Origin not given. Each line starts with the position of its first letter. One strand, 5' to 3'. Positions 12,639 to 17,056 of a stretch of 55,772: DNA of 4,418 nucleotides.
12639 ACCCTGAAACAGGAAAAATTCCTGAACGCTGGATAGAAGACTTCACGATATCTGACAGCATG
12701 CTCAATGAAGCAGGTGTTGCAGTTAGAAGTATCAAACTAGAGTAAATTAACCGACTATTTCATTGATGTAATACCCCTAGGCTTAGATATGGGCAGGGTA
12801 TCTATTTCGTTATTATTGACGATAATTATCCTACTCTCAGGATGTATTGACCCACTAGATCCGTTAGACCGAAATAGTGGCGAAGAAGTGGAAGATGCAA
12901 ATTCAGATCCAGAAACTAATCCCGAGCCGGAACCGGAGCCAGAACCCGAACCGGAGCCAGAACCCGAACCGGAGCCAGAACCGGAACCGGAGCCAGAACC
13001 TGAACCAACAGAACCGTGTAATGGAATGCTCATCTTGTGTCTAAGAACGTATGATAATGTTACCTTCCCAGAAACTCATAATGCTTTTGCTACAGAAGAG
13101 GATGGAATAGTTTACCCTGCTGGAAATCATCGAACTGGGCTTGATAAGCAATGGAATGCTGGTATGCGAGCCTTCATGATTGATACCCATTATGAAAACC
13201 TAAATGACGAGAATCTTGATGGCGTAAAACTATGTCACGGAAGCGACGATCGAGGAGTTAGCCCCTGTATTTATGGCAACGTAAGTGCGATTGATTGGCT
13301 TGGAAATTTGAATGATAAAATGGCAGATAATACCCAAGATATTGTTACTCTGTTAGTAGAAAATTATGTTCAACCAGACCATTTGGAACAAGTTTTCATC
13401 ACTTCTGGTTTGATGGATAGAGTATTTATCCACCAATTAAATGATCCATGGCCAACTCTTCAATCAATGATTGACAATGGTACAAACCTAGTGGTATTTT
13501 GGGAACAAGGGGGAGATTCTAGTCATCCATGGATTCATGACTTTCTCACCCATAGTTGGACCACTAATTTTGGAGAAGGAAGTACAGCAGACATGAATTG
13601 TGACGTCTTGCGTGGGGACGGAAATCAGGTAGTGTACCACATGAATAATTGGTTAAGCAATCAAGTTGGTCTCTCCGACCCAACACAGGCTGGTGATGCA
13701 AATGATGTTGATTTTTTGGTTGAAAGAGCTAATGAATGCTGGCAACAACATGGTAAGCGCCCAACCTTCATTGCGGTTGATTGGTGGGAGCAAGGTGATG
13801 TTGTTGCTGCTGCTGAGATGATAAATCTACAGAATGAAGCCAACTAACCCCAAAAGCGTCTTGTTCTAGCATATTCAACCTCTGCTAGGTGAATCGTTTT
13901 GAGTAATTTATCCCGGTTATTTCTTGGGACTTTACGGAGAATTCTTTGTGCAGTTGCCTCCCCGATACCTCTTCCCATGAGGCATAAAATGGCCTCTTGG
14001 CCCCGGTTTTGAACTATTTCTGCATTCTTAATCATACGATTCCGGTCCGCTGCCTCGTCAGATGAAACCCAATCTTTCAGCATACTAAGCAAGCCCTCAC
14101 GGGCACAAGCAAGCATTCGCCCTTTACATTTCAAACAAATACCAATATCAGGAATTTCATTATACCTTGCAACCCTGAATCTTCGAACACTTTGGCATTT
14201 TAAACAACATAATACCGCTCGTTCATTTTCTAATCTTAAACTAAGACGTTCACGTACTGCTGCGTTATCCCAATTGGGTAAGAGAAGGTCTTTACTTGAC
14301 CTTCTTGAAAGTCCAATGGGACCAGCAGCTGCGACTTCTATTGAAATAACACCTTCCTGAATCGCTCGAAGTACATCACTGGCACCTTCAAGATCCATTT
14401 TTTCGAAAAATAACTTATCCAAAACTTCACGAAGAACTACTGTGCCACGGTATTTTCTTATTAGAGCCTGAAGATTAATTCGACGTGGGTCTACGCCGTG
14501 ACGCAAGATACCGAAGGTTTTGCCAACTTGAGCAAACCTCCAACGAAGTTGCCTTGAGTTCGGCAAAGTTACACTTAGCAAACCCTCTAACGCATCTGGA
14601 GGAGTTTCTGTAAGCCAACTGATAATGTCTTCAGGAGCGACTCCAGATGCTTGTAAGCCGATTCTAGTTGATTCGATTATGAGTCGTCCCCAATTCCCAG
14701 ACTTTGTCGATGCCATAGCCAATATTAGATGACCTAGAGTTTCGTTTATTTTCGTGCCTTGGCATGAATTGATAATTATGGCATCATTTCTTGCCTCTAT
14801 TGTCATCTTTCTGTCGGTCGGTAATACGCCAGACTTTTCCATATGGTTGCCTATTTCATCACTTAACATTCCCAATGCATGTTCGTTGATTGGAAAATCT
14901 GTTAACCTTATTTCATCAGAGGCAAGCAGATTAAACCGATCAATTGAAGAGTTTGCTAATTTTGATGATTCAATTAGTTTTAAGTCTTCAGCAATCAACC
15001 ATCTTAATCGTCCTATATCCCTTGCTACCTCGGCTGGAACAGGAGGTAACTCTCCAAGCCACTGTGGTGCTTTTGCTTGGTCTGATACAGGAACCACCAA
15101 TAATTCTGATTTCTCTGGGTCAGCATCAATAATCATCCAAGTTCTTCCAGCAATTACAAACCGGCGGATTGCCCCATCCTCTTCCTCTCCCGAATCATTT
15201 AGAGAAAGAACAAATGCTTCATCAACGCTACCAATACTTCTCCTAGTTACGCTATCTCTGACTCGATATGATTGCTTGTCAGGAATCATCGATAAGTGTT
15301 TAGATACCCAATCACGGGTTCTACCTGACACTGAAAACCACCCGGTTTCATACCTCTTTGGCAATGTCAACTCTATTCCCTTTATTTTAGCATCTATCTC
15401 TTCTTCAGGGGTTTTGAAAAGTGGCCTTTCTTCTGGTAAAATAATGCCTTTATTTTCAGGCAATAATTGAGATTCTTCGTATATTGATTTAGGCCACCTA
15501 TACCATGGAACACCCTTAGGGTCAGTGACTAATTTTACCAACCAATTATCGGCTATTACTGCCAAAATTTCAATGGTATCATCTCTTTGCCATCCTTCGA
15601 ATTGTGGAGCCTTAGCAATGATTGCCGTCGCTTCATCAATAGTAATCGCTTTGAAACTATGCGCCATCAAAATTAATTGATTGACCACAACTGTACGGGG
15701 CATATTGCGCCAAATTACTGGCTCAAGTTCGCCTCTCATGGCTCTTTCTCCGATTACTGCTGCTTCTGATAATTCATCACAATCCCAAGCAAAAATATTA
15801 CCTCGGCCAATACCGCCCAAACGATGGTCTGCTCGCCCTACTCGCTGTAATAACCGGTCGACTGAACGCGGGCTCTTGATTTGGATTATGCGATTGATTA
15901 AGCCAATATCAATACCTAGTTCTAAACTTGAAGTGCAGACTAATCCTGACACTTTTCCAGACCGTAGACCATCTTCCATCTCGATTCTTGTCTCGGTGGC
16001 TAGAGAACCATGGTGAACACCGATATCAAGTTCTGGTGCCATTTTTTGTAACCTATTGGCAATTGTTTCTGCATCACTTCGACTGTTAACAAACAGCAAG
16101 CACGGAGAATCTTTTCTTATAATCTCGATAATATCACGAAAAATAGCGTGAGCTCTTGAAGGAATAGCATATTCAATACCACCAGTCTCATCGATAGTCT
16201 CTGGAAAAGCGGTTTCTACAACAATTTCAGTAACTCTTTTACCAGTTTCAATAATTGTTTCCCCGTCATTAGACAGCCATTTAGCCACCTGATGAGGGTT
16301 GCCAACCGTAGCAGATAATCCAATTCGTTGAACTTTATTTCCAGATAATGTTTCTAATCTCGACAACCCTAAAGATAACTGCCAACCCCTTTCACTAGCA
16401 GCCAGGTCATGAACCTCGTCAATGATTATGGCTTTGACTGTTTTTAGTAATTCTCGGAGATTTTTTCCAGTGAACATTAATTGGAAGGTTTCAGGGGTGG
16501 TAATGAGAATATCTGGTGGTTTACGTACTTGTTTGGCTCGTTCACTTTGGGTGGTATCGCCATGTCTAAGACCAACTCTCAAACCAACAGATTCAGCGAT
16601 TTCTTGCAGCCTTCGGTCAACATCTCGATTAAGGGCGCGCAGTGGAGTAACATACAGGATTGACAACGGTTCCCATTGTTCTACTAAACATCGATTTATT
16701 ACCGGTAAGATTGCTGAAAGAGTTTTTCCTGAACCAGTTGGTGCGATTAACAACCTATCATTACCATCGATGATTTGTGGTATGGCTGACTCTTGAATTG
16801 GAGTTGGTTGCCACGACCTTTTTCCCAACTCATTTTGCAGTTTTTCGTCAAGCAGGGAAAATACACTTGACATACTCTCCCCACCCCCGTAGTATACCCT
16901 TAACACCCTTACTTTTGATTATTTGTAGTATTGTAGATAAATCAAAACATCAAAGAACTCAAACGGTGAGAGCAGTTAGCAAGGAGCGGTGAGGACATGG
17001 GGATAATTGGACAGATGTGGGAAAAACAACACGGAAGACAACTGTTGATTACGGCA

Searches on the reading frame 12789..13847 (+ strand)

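Call 39: search_protein_families(library=pfam, proteins=[window:12789-13847:+], max_evalue=0.001)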
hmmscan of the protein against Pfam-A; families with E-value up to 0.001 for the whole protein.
window:12789-13847:+ (352 aa): 1 family
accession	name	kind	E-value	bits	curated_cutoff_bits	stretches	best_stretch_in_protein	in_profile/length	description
PF05887.16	Trypan_PARP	-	4.7e-06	27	100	1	36-73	72-111/134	Procyclic acidic repetitive protein (PARP)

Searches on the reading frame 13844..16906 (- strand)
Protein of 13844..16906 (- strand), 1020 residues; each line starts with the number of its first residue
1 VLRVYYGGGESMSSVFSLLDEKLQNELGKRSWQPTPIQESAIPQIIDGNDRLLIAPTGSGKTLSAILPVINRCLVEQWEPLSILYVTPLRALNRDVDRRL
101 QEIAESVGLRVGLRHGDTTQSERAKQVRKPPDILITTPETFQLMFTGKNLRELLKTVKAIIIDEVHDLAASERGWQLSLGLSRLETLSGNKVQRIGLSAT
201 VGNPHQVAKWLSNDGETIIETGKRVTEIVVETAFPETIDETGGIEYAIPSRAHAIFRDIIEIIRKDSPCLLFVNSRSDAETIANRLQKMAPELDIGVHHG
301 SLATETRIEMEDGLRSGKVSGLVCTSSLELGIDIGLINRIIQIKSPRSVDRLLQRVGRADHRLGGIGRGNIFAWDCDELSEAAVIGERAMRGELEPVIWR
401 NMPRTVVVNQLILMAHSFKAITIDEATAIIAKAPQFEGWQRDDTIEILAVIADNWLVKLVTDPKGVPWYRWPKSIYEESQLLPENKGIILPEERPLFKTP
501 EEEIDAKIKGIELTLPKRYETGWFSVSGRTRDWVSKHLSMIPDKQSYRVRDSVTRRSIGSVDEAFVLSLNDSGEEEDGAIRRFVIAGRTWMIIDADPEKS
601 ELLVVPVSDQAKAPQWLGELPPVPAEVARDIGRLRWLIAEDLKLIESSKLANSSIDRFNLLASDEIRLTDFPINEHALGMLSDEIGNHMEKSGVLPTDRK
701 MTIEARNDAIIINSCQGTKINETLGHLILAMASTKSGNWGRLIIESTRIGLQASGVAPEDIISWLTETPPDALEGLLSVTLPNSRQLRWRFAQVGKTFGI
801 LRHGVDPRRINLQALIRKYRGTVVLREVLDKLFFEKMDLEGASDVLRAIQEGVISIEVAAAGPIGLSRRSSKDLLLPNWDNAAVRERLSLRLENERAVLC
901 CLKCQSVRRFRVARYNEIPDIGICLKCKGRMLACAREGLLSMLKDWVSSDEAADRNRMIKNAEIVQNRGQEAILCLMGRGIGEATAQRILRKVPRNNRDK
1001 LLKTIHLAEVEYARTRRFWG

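Call 39: search_protein_families(library=pfam, proteins=[window:13844-16906:-], max_evalue=0.001)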
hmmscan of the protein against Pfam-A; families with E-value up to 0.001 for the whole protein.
window:13844-16906:- (1020 aa): 4 families
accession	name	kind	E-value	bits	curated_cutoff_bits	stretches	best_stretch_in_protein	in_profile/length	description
PF00270.35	DEAD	-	8.6e-37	126.9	26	1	35-203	1-163/167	DEAD/DEAH box helicase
PF00271.37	Helicase_C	-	1.2e-18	67.8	23.5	1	257-359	4-106/110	Helicase conserved C-terminal domain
PF08494.16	DEAD_assoc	-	1.4e-18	67.8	23.5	1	695-858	1-181/191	DEAD/H associated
PF04851.21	ResIII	-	7.6e-11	42.6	22.5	1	33-201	3-162/164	Type III restriction enzyme, res subunit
